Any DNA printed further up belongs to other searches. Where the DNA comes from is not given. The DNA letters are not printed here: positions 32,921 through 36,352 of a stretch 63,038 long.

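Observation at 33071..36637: A two-gene orphan cassette on the opposite strand splits the conserved prfA-prmC pair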

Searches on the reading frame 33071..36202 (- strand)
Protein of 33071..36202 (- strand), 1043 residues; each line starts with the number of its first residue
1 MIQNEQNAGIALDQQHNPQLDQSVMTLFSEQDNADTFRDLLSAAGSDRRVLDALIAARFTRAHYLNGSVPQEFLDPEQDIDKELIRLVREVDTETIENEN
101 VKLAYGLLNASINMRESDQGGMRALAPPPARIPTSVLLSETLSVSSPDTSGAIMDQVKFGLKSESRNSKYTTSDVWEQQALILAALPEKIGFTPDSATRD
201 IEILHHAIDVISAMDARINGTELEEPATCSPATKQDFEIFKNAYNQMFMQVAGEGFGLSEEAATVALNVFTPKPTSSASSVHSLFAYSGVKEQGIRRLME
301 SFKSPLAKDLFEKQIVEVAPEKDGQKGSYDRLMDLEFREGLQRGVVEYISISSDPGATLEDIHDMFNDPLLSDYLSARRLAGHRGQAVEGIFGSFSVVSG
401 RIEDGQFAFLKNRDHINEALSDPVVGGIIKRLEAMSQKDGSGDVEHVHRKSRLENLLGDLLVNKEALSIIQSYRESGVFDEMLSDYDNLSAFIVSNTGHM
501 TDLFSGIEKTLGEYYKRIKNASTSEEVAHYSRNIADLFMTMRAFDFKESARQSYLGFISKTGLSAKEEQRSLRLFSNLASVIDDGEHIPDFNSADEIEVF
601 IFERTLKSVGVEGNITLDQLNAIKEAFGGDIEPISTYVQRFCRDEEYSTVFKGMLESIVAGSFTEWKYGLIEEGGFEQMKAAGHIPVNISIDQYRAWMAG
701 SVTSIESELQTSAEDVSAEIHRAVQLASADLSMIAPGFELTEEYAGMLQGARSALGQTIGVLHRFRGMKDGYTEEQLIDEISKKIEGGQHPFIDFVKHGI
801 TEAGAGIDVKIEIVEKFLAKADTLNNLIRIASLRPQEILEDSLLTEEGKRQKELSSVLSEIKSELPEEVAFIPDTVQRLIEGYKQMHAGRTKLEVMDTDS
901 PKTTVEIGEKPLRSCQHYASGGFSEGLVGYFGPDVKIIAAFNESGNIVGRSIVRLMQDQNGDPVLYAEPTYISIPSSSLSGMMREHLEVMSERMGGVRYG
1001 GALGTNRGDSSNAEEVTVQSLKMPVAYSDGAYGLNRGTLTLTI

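Call 3: search_protein_families(library=pfam, proteins=[window:33071-36202:-], max_evalue=1)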
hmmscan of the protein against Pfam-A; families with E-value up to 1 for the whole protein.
window:33071-36202:- (1043 aa): 2 families
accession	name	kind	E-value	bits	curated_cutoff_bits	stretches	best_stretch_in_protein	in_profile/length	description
PF19314.4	DUF5917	-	0.054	14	27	1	831-886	33-91/94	Family of unknown function (DUF5917)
PF03461.20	TRCF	-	0.16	12.8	25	0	513-538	20-45/95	TRCF domain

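Call 4: search_protein_families(library=ncbifam, proteins=[window:33071-36202:-], max_evalue=1)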
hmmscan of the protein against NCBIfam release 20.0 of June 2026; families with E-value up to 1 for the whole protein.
window:33071-36202:- (1043 aa): 1 family
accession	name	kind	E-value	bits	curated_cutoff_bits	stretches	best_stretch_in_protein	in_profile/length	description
NF047745.1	SocA_antitoxin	equivalog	0.098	12.3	190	1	656-715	43-101/176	type VI toxin-antitoxin system SocA family antitoxin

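Call 5: search_protein_families(library=padloc, proteins=[window:33071-36202:-], max_evalue=1)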
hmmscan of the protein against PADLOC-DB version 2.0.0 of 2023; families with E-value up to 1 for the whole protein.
window:33071-36202:- (1043 aa): 0 families

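Call 6: search_protein_families(library=phrogs, proteins=[window:33071-36202:-], max_evalue=1)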
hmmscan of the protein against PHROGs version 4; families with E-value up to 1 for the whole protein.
window:33071-36202:- (1043 aa): 0 families
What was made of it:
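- PADLOC and PHROGs give no hit for either protein (calls 5, 6).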

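Call 7: find_homologous_proteins(query=window:33071-36202:-, max_evalue=0.001)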
Query window:33071-36202:- (1043 aa): 1 proteins with E <= 0.001 among 8000 candidates.
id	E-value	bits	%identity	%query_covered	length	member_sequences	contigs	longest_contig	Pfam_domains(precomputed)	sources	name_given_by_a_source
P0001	0.0e+0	2303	100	100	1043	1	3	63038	-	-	-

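Call 30: search_protein_representatives(protein=window:33071-36202:-)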
Query: 1043 residues. Proteins with E-value up to 0.001 (for the whole library): 312; up to 1e-10: 189; up to 1e-30: 50. The best 150 are listed.
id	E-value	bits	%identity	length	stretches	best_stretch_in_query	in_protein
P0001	0.0e+00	2302.6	100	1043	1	1-1043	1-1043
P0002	1.4e-94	334.3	35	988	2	513-1042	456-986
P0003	1.9e-93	330.6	35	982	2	509-1042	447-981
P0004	1.5e-92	327.6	33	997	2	504-1042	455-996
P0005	5.7e-82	292.6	33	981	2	503-1042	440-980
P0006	4.2e-81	289.8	31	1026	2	504-1041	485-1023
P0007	9.0e-80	285.4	32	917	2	453-1041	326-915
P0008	1.1e-79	285.1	34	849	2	510-1031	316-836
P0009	5.0e-78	279.6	31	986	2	511-1041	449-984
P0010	4.4e-75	269.8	34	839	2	510-1040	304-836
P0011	2.4e-71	257.5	34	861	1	516-1042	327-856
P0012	2.0e-68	247.8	30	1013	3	469-1041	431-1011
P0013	4.3e-50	187.1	27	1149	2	464-1041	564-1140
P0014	4.3e-43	164.0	27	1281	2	819-1001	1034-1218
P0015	3.1e-41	157.8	32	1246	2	830-996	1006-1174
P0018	2.2e-40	155.0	29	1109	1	554-1001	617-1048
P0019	2.8e-40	154.7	30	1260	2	828-999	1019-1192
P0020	2.4e-39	151.5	30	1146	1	551-1010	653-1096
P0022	4.4e-38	147.4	30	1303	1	610-999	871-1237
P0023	7.6e-38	146.6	32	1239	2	814-995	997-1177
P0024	1.1e-37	146.1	29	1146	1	508-995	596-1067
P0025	1.7e-37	145.4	27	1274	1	478-995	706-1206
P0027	5.8e-37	143.7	27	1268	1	550-999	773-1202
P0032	1.7e-35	138.8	25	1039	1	460-1001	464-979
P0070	3.4e-27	111.3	28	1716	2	824-1034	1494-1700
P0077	1.0e-25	106.5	24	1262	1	546-1002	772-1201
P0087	7.7e-25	103.5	32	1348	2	824-1034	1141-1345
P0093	1.8e-23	99.0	26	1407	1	549-1034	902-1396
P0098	9.5e-22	93.3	27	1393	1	631-1037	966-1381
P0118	2.6e-18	81.9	23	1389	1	527-1035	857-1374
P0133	3.9e-16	74.7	27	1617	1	614-1042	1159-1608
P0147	2.4e-14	68.8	30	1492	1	640-979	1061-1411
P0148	2.6e-14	68.7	28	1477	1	634-980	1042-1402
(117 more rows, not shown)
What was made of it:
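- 33071..36202 (-): Large ORF, 1043 aa: member of an unannotated family of large helical proteins with a C-terminal GNAT-like domain. 312 homologues found (call 30).
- On Unannotated family of large helical proteins with the C-terminal 'SCQ' GNAT-like domain (defined here by call 30 / alignment A1): In all, 312 hits at E<=1e-3 (call 30).
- The closest reach 1e-94 at 33-35% identity over aa 503-1042 (call 30).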

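Call 31: find_encoding_contigs(protein=P0001, flank=6000, max_places=6)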
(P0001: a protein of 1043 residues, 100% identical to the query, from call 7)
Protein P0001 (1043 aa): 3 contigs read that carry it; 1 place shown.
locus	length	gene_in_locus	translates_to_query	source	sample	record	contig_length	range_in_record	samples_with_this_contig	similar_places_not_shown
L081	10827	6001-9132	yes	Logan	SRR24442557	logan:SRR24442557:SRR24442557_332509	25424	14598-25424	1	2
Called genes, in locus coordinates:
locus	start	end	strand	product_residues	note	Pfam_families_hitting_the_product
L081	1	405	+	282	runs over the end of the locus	PF02195:ParB_N, PF17762:HTH_ParB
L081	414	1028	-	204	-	PF10502:Peptidase_S26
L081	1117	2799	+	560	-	PF03816:LytR_cpsA_psr, PF13399:LytR_C (weak)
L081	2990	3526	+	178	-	-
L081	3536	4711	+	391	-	PF00089:Trypsin, PF13365:Trypsin_2, PF13180:PDZ_2, PF00595:PDZ (weak), PF17820:PDZ_6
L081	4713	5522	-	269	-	PF17827:PrmC_N, PF05175:MTS, PF13847:Methyltransf_31, PF13649:Methyltransf_25 (weak)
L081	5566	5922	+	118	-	-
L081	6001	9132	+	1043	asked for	-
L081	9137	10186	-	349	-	PF03462:PCRF, PF00472:RF-1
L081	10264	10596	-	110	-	PF01197:Ribosomal_L31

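Call 33: search_protein_families(library=pfam, proteins=[P0002, P0013, P0014, P0022, P0070, P0093, P0133], max_evalue=0.01)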
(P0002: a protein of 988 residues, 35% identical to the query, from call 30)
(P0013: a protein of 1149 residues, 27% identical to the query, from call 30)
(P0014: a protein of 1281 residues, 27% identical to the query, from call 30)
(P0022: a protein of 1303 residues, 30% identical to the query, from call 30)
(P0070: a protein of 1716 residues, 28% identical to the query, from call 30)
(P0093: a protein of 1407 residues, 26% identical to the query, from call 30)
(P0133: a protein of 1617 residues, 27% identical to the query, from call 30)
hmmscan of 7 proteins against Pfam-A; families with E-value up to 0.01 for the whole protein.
P0002 (988 aa): 0 families

P0013 (1149 aa): 0 families

P0014 (1281 aa): 0 families

P0022 (1303 aa): 0 families

P0070 (1716 aa): 1 family
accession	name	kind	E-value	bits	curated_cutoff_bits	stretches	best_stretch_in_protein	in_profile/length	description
PF25524.1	RSLD_CPSF6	-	2e-06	28.4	27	0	598-639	22-63/96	CPSF6-like, RSLD domain, N-terminal region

P0093 (1407 aa): 0 families

P0133 (1617 aa): 0 families
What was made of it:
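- On GNAT superfamily: No hit for the other seven homologues at E<=0.01 (call 33).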

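Call 38: search_solved_structures(query=A1, max_evalue=10, show_alignments=2)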
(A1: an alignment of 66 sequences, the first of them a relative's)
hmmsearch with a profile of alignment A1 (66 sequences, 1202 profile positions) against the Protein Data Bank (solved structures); distinct sequences matched with E-value up to 10: 37.
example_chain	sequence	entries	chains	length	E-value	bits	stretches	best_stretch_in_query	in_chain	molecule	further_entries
8vd6_A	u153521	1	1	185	4.4e-07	31.9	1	458-624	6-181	CAP REPEAT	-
8g8i_A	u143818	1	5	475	0.00013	23.7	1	274-631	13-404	C3HR3_9r_shift4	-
9o59_A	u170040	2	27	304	0.0011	20.6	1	153-322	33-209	Z4-Cage Nanoparticle | Octahedral Z4-Cage Nanoparticle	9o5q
9tls_A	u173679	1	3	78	0.003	19.2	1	909-965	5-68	Sc-apCC-2-KLHL20-3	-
9tlt_A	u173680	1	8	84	0.0087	17.7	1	910-970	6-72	Sc-apCC-2-KLHL20-4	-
4uos_A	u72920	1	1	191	0.0095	17.5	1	396-549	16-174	DESIGNED HELICAL BUNDLE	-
9rgy_A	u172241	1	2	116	0.058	14.9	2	910-969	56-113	sc-apCC3-CW-0NTT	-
2eyu_A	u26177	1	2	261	0.059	14.9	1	117-264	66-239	twitching motility protein PilT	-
9rgv_A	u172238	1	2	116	0.08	14.5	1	895-968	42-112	sc-apCC3-CW1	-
9rgw_A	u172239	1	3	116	0.14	13.6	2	895-968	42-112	sc-apCC3-CW2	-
8eox_D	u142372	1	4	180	0.15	13.6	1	428-580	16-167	C4HR1_4r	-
9tln_A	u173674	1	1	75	0.17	13.4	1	909-966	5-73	Sc-apCC-2-BCL-xL-2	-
9rgx_A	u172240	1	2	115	0.19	13.3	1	895-967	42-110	sc-apCC3-ACW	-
8xwx_E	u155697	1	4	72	0.31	12.5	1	900-959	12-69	B-cell receptor-associated protein 31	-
7w1f_A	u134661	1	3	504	0.35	12.3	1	179-301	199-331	Probable deoxyguanosinetriphosphate triphosphohydrolase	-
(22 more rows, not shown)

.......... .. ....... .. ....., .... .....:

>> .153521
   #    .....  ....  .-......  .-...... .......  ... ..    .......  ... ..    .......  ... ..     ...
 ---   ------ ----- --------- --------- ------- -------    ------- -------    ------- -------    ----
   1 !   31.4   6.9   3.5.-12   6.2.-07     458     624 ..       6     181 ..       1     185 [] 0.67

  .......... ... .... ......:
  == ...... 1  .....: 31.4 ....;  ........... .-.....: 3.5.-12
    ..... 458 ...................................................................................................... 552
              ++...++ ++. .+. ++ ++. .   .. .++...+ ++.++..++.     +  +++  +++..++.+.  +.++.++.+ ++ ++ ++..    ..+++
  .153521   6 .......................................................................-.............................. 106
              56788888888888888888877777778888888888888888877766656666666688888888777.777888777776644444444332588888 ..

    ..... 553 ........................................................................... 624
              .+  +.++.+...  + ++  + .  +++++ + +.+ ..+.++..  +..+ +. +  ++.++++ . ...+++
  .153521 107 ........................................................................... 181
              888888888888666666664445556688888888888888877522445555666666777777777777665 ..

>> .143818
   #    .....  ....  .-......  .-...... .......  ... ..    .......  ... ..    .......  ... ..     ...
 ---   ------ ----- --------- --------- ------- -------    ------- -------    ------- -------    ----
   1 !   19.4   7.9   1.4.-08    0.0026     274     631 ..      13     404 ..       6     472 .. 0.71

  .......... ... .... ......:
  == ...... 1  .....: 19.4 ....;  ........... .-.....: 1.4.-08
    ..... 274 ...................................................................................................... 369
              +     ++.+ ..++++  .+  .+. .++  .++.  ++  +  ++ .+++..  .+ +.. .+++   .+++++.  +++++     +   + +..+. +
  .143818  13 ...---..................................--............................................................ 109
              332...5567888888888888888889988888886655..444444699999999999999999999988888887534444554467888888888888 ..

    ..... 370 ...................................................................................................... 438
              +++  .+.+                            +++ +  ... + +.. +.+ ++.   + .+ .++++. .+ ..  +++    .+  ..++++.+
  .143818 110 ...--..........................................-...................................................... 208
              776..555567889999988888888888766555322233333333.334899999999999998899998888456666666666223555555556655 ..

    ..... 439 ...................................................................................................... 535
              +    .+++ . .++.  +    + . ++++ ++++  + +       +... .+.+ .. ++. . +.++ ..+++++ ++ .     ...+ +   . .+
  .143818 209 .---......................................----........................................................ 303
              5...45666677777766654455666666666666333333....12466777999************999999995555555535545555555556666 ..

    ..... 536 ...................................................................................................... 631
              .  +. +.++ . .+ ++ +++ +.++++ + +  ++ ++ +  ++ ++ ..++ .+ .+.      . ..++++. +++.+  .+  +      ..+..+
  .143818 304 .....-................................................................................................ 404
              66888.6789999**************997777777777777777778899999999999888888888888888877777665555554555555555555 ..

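Call 40: find_homologous_proteins(query=A1, max_evalue=0.00001)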
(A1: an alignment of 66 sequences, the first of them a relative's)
Query A1 (66 sequences) (1043 aa, profile of the alignment): 1 proteins with E <= 0.00001 among 8000 candidates.
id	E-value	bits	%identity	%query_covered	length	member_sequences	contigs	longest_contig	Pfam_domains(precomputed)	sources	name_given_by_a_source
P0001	2.7e-168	581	100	100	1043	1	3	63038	-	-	-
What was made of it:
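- Tried and rejected: The word-indexed homologue search returned only the query itself, both for the single protein (call 7) and for the 66-sequence alignment (call 40).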

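Call 41: list_cluster_members(proteins=[P0002, P0003, P0004, P0006, P0013, P0014, P0022, P0070, P0093, P0133])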
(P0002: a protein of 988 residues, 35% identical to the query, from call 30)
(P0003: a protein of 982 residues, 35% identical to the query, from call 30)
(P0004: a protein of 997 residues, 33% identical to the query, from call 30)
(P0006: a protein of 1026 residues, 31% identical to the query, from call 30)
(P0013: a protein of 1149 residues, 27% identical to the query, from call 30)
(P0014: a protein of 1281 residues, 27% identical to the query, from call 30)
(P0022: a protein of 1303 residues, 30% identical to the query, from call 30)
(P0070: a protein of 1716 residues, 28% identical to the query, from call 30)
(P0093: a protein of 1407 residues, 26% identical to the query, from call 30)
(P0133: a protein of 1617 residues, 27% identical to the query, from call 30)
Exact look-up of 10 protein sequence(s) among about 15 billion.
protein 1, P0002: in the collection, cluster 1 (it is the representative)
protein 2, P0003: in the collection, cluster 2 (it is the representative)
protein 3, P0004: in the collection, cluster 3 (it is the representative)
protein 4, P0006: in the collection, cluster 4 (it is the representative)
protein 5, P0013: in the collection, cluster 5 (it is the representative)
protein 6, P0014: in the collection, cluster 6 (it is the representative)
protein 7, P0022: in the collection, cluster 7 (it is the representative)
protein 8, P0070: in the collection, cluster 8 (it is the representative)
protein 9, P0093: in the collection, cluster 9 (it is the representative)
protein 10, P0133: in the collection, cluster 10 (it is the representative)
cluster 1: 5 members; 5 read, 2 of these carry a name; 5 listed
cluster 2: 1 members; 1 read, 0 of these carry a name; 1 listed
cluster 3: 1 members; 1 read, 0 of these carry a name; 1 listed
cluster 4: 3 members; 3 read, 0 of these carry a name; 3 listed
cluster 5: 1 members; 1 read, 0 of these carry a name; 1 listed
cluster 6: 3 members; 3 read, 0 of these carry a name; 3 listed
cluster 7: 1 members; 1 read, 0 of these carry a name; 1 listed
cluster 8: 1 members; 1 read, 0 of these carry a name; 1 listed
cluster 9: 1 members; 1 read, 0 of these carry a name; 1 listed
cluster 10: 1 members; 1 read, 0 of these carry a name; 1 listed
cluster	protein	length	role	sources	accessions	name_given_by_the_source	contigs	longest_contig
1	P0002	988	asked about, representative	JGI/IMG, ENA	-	hypothetical protein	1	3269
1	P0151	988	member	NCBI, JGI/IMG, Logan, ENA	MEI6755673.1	MAG: hypothetical protein WCK80_01500 [bacterium]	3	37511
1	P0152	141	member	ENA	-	-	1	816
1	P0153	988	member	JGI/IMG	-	-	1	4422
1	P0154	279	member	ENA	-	-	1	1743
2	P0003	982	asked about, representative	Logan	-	-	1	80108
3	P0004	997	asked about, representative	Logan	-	-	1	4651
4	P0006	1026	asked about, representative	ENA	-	-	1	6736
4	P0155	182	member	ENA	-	-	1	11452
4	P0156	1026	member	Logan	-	-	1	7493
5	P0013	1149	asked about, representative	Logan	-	-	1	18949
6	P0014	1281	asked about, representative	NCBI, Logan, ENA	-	-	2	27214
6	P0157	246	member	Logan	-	-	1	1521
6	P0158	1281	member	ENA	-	-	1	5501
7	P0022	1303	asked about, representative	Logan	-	-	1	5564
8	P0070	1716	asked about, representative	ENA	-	-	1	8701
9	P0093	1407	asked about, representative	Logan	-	-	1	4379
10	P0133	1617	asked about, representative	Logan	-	-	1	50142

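Call 42: find_encoding_contigs(protein=P0002, flank=8000, max_places=4)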
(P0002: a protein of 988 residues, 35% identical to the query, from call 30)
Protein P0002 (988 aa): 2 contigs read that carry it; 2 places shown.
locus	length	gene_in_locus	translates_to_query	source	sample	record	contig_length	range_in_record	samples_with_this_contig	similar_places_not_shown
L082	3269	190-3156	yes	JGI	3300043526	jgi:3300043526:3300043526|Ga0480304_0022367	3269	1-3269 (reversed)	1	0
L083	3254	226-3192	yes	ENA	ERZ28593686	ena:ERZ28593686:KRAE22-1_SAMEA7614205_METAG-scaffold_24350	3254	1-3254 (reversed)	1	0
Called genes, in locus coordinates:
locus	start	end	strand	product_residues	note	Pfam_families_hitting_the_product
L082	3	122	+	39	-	?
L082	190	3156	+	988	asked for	-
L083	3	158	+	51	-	?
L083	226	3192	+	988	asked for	-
